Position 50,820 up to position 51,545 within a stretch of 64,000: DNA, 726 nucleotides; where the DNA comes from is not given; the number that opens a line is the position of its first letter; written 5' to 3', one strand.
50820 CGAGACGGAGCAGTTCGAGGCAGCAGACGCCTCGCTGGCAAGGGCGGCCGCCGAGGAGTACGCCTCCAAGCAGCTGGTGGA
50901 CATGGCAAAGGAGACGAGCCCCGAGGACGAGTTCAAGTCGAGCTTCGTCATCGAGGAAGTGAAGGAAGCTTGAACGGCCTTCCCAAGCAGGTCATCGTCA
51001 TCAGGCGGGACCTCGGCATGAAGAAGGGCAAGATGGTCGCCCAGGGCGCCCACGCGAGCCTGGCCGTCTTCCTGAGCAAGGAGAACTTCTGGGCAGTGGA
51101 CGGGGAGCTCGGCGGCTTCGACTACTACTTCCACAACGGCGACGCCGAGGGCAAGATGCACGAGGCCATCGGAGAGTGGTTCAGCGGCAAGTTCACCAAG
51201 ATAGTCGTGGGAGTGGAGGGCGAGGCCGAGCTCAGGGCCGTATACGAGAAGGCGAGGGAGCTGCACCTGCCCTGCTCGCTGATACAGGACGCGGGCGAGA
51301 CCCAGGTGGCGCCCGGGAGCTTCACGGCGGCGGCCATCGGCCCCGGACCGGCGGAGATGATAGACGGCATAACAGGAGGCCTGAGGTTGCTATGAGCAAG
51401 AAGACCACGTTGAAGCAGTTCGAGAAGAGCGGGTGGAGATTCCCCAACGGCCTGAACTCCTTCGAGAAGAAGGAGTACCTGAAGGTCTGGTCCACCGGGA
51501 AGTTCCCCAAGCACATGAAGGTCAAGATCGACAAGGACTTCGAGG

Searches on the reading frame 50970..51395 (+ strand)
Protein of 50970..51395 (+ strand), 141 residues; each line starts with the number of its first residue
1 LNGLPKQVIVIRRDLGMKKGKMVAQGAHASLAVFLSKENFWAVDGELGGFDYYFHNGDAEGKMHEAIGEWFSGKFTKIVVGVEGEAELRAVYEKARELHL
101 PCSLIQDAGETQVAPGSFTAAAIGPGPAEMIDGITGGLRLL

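Call 13: search_protein_families(library=pfam, proteins=[window:50970-51395:+], max_evalue=0.001)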
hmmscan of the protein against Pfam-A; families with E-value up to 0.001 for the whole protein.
window:50970-51395:+ (141 aa): 1 family
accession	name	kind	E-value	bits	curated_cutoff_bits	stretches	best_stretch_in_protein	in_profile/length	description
PF01981.21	PTH2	-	2e-35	121.9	23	1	6-141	2-115/115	Peptidyl-tRNA hydrolase PTH2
